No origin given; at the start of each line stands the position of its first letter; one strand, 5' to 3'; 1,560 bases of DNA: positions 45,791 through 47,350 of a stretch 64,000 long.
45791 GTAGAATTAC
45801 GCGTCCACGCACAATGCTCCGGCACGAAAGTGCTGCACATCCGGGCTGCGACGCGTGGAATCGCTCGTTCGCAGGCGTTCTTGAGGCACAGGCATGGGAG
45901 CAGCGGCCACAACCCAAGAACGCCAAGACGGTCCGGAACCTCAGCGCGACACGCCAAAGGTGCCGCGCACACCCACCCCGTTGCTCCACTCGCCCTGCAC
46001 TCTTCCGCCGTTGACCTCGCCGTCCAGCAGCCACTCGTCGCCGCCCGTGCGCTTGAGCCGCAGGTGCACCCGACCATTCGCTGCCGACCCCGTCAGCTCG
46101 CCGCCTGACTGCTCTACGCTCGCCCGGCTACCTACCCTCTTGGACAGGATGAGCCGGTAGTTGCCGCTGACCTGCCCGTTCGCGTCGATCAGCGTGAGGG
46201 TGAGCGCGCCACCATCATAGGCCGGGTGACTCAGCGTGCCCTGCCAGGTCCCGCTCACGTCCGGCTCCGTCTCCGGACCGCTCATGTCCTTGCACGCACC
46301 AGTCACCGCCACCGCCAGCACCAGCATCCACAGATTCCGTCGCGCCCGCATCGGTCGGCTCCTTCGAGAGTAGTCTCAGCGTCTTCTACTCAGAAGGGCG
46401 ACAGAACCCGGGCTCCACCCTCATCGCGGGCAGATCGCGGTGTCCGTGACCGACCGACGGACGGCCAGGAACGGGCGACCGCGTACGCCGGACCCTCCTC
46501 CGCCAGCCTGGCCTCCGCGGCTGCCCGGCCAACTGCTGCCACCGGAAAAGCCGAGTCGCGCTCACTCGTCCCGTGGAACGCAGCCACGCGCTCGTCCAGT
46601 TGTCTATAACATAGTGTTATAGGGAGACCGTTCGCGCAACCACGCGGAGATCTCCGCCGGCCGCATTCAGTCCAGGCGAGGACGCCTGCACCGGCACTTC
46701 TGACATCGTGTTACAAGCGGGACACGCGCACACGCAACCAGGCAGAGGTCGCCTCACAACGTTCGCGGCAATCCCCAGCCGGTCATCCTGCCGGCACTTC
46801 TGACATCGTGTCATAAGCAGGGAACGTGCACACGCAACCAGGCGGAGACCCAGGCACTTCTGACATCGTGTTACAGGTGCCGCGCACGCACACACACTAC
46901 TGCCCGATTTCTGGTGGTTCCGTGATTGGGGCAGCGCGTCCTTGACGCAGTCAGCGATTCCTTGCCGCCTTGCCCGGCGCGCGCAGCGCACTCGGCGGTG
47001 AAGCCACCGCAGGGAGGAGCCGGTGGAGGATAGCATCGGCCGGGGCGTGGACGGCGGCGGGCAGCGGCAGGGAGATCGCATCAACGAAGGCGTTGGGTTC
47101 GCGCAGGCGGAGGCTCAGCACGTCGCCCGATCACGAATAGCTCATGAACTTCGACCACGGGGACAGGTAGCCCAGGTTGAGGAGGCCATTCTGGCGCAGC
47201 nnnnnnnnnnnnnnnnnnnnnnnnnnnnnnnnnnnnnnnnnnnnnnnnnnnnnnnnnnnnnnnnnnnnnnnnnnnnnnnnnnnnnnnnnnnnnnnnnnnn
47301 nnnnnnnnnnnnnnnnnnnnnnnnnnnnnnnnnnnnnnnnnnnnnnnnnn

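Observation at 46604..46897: Low-GC regulatory-looking cluster: a perfect 19-bp palindrome plus three 51-bp direct repeats, each with a TGACA-N3-TGTyA inverted repeat and an alternating (CA/CG)n tract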

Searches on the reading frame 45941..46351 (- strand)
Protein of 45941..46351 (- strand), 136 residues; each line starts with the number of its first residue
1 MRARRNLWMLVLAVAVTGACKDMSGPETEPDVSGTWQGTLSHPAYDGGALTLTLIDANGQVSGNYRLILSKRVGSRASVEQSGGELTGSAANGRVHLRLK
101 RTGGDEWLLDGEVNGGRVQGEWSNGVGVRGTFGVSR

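Call 12: search_protein_families(library=pfam, proteins=[window:45941-46351:-], max_evalue=0.01)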
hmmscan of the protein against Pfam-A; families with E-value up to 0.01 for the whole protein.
window:45941-46351:- (136 aa): 1 family
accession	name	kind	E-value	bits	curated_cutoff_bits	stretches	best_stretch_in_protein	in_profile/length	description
PF17936.7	Big_6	-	0.0063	17.2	27.6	0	31-64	43-76/83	Bacterial Ig domain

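Call 14: find_encoding_contigs(protein=window:45941-46351:-, flank=10000, max_places=10)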
Protein window:45941-46351:- (136 aa): no gene with exactly this product is on record in the collection.

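Call 29: find_homologous_proteins(query=window:45944-46351:-, max_evalue=0.001)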
Query window:45944-46351:- (136 aa): 7 proteins with E <= 0.001 among 53 candidates.
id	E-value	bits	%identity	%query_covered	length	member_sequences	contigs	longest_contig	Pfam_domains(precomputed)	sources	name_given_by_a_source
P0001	3.6e-83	294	100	100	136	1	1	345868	-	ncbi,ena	-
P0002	8.9e-51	189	63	100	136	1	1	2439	-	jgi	jgi:hypothetical protein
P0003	1.7e-50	188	62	100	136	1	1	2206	-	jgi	jgi:hypothetical protein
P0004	7.5e-48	180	63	100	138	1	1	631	-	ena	-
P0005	7.7e-47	177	62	100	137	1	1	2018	-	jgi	jgi:hypothetical protein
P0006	7.8e-46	173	64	93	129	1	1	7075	-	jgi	jgi:hypothetical protein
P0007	3.8e-44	168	64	94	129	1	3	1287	-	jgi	jgi:hypothetical protein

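Call 30: find_encoding_contigs(protein=P0001, flank=10000, max_places=5)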
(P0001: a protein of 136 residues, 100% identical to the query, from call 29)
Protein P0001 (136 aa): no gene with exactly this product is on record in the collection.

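Call 31: find_encoding_contigs(protein=P0006, flank=10000, max_places=5)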
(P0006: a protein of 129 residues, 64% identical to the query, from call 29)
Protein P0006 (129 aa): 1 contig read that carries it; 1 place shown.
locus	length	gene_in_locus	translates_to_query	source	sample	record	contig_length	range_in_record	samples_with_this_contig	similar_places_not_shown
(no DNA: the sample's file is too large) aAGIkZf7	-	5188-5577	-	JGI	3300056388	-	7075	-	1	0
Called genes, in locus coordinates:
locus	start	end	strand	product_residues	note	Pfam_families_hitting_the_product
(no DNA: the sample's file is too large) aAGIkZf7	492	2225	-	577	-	PF00884:Sulfatase, PF16347:SGSH_C (weak)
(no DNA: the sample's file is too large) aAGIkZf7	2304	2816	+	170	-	-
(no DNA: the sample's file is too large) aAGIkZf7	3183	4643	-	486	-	PF01565:FAD_binding_4, PF08031:BBE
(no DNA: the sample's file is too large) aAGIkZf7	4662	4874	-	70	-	-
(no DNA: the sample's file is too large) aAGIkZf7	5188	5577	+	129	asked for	-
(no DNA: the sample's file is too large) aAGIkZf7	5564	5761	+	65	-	-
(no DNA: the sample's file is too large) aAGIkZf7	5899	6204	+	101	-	-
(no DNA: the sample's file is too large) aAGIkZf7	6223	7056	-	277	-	PF07719:TPR_2 (faint), PF07721:TPR_4 (faint), PF12895:ANAPC3 (weak), PF13176:TPR_7 (faint), PF13428:TPR_14 (faint), PF13432:TPR_16 (faint), PF14559:TPR_19 (faint), PF00515:TPR_1 (faint), +1 more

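Call 32: find_encoding_contigs(protein=P0002, flank=10000, max_places=5)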
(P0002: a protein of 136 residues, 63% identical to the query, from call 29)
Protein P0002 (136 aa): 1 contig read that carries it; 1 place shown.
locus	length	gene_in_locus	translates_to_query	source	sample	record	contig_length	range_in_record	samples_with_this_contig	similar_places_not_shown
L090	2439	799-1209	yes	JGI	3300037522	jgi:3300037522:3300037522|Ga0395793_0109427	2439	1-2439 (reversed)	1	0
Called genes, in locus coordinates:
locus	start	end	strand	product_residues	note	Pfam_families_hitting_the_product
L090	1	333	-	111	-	?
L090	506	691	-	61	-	-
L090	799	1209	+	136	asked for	-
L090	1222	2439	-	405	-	?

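Call 34: find_encoding_contigs(protein=P0003, flank=10000, max_places=5)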
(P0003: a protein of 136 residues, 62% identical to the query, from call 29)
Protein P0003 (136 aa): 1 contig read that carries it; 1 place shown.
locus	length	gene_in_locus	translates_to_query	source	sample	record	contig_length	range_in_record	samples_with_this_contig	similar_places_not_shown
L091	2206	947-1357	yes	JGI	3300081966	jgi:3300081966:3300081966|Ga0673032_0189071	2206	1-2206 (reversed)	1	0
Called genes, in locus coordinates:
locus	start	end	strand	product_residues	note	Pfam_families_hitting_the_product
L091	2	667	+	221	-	?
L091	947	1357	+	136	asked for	-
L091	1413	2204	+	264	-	?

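Call 35: find_encoding_contigs(protein=P0005, flank=10000, max_places=5)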
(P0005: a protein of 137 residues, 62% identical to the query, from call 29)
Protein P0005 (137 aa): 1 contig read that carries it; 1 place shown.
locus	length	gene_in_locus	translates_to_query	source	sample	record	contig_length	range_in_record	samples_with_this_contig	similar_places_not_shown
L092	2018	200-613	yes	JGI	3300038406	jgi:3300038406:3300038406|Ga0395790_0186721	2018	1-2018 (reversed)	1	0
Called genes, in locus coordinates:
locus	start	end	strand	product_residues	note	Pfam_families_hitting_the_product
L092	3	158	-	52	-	?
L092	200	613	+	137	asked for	-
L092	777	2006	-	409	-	-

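Call 65: search_protein_families(library=pfam, proteins=[window:45941-46351:-], max_evalue=0.01)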
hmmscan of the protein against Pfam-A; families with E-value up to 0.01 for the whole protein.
window:45941-46351:- (136 aa): 1 family
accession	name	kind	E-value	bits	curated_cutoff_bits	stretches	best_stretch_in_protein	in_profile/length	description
PF17936.7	Big_6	-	0.0063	17.2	27.6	0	31-64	43-76/83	Bacterial Ig domain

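Call 71: list_cluster_members(proteins=[P0001, P0008])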
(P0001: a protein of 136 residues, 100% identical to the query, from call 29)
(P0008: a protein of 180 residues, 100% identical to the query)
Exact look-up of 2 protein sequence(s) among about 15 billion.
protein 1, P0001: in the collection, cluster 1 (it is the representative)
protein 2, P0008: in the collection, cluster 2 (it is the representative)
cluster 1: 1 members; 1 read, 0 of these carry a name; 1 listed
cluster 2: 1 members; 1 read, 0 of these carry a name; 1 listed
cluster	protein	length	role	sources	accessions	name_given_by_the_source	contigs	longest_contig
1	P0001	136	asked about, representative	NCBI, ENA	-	-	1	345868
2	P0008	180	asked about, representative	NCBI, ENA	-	-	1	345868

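Call 74: search_protein_families(library=ncbifam, proteins=[window:45944-46351:-], max_evalue=1)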
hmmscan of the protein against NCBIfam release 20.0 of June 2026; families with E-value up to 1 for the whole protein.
window:45944-46351:- (136 aa): 1 family
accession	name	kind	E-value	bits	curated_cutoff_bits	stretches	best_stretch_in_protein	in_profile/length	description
NF041112.1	chap_CsgH_alph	subfamily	0.022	14.8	35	1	47-84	10-49/91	curli-like amyloid fiber formation chaperone CsgH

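Call 93: search_protein_families(library=padloc, proteins=[window:45944-46351:-], max_evalue=0.01)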
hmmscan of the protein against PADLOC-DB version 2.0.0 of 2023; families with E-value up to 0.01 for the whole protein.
window:45944-46351:- (136 aa): 0 families

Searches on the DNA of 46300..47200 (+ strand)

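Call 5: search_rna_families(source=window, start=46300, end=47200, threshold=evalue, max_evalue=10, show_alignments=3)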
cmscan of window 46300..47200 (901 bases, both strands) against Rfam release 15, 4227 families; matches with E-value up to 10: 3.
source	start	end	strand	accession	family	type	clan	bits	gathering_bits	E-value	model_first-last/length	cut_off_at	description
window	46474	46489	+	RF01380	HIV-1_SD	Cis-reg;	-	16.8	30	2.7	1-19/19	no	Human immunodeficiency virus type 1 major splice donor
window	46615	46659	-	RF02804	PyrR206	Gene; snRNA; snoRNA; HACA-box;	-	14.9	46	9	1-60/60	no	Pyrobaculum sRNA 206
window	46897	47052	-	RF02042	HOTTIP_3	Gene; lncRNA;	-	6.3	50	6.8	172-353/353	no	HOXA transcript at the distal tip, conserved region 3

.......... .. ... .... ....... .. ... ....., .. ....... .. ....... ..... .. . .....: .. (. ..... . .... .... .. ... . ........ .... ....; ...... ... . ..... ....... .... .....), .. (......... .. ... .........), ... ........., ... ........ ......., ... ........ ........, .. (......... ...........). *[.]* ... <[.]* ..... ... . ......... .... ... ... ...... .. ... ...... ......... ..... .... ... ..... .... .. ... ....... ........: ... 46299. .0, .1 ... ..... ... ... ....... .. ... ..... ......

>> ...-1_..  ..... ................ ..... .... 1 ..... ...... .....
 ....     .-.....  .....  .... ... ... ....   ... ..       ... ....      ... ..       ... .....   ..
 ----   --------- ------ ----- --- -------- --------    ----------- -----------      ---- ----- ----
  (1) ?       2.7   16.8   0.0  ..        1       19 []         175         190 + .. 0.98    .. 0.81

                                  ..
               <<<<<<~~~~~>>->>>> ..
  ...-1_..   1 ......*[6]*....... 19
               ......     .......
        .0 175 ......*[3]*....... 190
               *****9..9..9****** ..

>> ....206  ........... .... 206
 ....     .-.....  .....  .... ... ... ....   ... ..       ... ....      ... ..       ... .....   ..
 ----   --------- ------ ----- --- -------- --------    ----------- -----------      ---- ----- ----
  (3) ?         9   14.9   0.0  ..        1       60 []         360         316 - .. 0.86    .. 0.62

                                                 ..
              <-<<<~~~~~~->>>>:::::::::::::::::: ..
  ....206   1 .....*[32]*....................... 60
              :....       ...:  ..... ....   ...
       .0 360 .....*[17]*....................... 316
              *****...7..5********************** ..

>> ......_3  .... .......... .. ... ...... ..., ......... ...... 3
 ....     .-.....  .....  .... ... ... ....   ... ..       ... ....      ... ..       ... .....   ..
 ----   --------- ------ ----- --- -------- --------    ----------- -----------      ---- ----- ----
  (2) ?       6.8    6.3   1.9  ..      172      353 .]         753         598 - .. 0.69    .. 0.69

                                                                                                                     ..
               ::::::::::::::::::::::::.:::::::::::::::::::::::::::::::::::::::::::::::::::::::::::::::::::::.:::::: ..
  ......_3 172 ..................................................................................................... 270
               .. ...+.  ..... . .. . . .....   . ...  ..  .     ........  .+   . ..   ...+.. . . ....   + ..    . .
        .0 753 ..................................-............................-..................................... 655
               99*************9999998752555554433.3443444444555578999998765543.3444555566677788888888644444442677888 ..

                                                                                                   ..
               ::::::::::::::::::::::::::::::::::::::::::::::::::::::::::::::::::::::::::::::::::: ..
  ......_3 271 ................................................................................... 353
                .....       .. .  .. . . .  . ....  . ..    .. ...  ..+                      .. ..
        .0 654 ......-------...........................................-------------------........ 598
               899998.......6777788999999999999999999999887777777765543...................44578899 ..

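Call 49: search_dna_similar(query=window:46590-46910:+, collection=plasmids, mode=distant, max_evalue=0.01, max_rows=10)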
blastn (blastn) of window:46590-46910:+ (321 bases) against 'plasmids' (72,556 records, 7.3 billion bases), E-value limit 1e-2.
No match.

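Call 50: search_dna_similar(query=window:46590-46910:+, collection=phages, mode=distant, max_evalue=0.01, max_rows=10)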
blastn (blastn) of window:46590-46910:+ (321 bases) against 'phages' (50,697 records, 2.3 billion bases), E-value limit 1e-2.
No match.
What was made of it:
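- Tried and rejected: blastn of the array against plasmids and phages gave no match (calls 49, 50).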

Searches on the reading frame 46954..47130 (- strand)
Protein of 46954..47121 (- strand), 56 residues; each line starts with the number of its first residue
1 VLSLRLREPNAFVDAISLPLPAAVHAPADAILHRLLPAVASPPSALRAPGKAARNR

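Call 73: search_protein_families(library=pfam, proteins=[window:46954-47121:-, window:46954-47130:-], max_evalue=10)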
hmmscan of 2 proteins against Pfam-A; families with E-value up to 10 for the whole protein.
window:46954-47121:- (56 aa): 0 families

window:46954-47130:- (59 aa): 0 families

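Call 74: search_protein_families(library=ncbifam, proteins=[window:46954-47121:-], max_evalue=1)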
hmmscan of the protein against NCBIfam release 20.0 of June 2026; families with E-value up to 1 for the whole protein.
window:46954-47121:- (56 aa): 0 families

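Call 81: predict_structure(protein=window:46954-47121:-)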
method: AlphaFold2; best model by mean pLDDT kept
length: 56 residues; sequences in the alignment: 1
mean_pLDDT: 68.2   pTM: 0.29
mean pLDDT of the five models: 68.2, 61.4, 60.2, 59.4, 58.2
residues with pLDDT >= 90: 0; 70-90: 27; 50-70: 27; < 50: 2
segments of 3 or more residues with pLDDT < 50: none
pLDDT, mean of each block of 10 residues (from residue 1): 62 71 78 79 61 52
secondary structure, 60 per line:
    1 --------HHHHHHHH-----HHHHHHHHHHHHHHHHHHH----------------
elements in order: H9-16 H22-40

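Call 83: fold_search(model_id=the predicted structure, library=pdb)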
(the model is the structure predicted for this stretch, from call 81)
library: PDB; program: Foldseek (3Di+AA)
matches with E <= 10: 0; with E <= 0.001: 0
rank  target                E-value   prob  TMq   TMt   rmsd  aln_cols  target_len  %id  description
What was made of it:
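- Tried and rejected: It has no family hit, a low-confidence model and no fold match (calls 73, 74, 81, 83).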
